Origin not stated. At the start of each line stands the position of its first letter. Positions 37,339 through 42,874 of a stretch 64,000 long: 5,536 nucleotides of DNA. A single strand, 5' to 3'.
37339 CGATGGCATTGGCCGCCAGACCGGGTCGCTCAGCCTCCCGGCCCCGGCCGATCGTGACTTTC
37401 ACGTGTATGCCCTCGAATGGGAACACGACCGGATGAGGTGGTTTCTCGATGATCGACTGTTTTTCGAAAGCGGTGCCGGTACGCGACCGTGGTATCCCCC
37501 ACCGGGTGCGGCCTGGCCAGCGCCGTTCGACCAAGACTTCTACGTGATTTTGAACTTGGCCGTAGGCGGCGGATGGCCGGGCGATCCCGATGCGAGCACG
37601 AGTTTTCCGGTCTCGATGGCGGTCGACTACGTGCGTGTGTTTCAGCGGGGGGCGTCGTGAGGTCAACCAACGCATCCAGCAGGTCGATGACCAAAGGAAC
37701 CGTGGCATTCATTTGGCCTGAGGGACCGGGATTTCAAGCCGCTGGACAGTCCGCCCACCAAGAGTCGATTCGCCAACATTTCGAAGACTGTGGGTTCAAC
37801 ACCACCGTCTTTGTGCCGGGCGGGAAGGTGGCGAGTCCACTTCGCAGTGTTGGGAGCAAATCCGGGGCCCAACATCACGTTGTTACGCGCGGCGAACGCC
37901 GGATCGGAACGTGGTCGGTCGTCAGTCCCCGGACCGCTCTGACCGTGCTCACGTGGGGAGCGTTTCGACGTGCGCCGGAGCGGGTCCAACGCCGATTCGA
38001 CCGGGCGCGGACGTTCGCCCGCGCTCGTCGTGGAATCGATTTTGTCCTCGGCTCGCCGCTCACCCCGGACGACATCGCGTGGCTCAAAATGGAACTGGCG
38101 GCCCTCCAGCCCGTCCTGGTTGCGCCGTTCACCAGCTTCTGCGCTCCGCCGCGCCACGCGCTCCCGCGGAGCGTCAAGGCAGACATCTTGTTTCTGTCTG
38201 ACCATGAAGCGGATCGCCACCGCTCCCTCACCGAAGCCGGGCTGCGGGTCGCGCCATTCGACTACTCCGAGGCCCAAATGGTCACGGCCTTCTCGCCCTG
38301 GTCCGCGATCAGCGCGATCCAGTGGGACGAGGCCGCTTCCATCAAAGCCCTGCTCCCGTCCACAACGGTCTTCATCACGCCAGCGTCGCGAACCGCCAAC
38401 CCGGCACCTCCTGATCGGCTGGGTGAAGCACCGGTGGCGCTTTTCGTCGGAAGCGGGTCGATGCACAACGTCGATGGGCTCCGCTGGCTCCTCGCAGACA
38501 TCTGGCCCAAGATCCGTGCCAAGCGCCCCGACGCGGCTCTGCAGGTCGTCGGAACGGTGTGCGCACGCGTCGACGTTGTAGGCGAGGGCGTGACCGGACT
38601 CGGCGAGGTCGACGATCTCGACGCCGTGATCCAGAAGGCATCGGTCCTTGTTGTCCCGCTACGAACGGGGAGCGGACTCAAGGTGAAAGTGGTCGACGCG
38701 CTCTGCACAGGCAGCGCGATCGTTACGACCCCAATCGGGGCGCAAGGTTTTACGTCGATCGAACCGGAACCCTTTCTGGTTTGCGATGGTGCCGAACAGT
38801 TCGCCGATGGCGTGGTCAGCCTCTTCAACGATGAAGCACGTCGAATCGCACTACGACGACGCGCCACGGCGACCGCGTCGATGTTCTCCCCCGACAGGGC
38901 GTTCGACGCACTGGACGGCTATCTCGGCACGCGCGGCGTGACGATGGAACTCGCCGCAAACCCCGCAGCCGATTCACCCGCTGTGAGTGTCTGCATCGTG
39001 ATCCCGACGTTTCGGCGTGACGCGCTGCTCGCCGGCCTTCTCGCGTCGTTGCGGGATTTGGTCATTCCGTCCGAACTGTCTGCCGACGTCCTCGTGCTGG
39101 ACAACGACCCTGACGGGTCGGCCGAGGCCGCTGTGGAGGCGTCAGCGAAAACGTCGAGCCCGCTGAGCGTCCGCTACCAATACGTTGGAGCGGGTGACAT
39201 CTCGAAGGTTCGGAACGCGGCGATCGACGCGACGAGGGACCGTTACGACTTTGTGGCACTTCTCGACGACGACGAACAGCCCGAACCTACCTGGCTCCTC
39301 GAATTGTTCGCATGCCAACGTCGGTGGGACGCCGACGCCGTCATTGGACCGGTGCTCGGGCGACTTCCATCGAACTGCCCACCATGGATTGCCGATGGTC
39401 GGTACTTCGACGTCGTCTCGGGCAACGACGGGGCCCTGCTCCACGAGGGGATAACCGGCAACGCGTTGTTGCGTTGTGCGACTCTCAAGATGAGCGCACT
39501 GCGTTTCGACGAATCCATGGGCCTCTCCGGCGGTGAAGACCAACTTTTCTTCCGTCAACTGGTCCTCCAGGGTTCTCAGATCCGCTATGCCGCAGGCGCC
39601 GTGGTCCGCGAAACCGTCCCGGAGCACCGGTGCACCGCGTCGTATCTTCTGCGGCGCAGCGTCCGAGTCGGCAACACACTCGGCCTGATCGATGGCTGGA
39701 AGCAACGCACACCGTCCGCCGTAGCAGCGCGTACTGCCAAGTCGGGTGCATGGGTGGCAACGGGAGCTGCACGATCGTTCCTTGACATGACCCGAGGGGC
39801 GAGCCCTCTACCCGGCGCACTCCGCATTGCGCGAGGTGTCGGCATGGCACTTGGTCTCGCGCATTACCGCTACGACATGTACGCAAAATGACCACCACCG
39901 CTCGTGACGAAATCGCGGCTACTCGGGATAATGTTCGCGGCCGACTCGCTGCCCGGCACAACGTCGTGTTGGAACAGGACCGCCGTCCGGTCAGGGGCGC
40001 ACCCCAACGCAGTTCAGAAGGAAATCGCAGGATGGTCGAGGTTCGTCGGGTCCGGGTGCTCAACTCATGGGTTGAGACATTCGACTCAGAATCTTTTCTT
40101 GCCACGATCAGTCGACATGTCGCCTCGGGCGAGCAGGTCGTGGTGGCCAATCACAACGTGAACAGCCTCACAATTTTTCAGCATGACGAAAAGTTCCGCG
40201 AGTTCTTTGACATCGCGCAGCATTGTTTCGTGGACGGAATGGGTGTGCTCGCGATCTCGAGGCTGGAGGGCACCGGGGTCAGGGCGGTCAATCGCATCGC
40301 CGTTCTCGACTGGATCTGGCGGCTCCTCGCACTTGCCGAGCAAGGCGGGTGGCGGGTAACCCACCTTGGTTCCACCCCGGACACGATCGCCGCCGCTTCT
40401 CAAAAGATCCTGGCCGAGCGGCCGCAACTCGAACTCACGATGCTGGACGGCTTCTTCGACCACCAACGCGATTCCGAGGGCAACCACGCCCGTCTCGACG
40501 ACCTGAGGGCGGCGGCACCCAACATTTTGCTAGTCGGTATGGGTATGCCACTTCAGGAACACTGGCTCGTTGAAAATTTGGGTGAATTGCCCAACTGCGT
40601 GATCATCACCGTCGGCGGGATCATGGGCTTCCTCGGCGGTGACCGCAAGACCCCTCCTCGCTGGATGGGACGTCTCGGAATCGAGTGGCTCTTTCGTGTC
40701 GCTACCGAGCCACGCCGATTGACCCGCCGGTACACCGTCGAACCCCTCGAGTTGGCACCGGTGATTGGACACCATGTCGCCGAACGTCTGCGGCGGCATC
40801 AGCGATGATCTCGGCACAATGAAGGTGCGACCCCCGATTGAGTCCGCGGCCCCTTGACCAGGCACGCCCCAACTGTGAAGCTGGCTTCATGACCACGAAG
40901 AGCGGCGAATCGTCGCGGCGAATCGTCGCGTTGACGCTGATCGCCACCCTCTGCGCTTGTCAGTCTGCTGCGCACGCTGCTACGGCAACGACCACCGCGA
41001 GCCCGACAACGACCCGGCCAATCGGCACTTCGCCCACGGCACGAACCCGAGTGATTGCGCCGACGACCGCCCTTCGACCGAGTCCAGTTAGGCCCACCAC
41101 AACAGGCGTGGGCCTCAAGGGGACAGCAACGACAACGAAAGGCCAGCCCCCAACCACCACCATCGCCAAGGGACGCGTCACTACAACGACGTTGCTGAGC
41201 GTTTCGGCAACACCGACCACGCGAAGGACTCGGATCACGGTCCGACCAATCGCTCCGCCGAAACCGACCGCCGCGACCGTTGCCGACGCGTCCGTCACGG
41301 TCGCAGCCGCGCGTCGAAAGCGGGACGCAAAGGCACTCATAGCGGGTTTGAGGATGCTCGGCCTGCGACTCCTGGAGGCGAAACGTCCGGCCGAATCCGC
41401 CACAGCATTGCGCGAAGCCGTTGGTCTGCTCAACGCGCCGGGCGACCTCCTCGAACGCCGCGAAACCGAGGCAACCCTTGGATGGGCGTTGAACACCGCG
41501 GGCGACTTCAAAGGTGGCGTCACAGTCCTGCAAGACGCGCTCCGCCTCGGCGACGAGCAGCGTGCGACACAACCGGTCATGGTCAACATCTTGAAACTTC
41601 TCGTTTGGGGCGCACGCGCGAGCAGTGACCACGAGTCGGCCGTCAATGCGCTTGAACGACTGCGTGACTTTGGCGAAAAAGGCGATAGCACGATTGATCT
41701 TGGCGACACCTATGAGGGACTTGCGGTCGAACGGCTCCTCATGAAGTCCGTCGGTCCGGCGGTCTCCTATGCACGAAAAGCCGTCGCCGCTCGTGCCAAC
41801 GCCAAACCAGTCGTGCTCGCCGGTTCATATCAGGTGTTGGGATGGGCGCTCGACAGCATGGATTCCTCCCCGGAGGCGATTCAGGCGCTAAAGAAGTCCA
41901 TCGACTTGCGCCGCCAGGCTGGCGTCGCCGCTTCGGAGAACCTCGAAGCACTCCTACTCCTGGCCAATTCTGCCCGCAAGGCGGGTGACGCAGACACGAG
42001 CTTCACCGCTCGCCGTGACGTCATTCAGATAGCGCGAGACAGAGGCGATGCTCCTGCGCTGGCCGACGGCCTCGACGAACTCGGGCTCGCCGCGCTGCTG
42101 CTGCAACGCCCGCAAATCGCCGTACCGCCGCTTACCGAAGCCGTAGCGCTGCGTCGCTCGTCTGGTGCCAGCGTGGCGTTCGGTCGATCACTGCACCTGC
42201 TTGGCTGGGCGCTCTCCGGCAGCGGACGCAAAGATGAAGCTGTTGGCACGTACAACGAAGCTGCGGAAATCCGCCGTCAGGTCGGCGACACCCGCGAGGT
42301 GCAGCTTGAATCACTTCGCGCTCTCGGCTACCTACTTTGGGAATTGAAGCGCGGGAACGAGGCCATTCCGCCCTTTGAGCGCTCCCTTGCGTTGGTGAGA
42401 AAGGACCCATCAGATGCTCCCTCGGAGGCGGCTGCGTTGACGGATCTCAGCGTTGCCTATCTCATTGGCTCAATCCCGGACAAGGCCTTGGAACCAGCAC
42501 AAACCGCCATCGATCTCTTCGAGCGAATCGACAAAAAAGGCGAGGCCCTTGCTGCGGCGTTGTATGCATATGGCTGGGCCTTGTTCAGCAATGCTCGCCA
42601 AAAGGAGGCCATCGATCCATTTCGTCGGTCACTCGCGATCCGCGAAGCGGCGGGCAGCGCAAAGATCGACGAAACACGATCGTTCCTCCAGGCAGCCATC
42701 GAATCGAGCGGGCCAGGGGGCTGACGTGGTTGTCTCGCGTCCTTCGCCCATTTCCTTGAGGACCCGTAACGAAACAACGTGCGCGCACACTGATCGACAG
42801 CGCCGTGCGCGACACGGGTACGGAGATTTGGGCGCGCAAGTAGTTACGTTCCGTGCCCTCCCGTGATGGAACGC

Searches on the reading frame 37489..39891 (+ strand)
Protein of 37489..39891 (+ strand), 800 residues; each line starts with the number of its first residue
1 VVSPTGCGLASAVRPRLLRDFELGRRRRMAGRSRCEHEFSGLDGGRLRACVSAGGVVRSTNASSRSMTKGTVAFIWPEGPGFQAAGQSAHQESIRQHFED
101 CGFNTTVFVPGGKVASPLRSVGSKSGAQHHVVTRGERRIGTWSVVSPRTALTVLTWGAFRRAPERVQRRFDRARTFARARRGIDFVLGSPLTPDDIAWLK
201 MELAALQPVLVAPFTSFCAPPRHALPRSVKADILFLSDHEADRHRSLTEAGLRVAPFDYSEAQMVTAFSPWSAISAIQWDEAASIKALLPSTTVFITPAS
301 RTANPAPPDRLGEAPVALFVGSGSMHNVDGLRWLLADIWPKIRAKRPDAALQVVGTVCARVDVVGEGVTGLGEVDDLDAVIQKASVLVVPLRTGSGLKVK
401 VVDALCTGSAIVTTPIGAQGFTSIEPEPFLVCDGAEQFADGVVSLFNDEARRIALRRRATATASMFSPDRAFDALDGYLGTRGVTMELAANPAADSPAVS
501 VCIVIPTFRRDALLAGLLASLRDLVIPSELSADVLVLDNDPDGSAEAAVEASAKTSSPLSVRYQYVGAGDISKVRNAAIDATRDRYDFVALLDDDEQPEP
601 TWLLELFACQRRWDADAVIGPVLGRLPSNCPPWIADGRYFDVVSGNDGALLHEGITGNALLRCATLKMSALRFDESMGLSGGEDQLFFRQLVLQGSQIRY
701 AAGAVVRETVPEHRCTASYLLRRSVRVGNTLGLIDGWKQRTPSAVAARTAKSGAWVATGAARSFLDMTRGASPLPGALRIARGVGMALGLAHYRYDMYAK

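Call 37: search_protein_families(library=pfam, proteins=[window:37489-39891:+], max_evalue=0.00001)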
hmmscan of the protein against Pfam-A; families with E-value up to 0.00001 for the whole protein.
window:37489-39891:+ (800 aa): 2 families
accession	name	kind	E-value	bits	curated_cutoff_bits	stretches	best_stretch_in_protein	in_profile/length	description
PF13692.12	Glyco_trans_1_4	-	4.6e-19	69.5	27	1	315-448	2-142/142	Glycosyl transferases group 1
PF00535.33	Glycos_transf_2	-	4.1e-11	43.5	23.3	1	502-626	1-119/168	Glycosyl transferase family 2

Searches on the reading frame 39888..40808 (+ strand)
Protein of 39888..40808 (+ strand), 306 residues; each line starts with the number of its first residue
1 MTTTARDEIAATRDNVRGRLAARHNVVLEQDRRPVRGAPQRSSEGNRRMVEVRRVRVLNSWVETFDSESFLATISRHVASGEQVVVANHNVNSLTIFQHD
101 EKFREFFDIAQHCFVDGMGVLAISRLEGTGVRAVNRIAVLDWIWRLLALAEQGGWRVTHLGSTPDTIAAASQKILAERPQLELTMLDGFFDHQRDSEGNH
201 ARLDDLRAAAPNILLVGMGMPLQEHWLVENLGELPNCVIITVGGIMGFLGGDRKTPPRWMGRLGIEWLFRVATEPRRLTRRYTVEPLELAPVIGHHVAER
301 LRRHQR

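Call 37: search_protein_families(library=pfam, proteins=[window:39888-40808:+], max_evalue=0.00001)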
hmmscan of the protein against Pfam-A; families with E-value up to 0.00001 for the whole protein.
window:39888-40808:+ (306 aa): 1 family
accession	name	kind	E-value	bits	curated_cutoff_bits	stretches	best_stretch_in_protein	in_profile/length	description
PF03808.19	Glyco_tran_WecG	-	4.1e-43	147.5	27.4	1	110-282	1-168/168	Glycosyl transferase WecG/TagA/CpsF family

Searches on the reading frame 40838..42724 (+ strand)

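Call 37: search_protein_families(library=pfam, proteins=[window:40838-42724:+], max_evalue=0.00001)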
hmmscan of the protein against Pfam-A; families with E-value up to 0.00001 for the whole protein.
window:40838-42724:+ (628 aa): 6 families
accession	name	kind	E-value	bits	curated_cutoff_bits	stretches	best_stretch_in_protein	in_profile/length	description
PF13424.12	TPR_12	-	6.3e-30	103.6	30.1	2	548-604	20-77/77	Tetratricopeptide repeat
PF13181.12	TPR_8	-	9.7e-12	44.5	25.7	0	450-481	2-33/34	Tetratricopeptide repeat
PF07719.23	TPR_2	-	1.2e-10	41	27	0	451-479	3-31/34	Tetratricopeptide repeat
PF13374.12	TPR_10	-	3.3e-09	36.9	27.5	0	450-482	3-35/42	Tetratricopeptide repeat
PF00515.34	TPR_1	-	5.7e-08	32.7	27.8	0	451-479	3-31/34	Tetratricopeptide repeat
PF13176.12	TPR_7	-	3e-07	30.4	27.9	0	451-484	1-34/36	Tetratricopeptide repeat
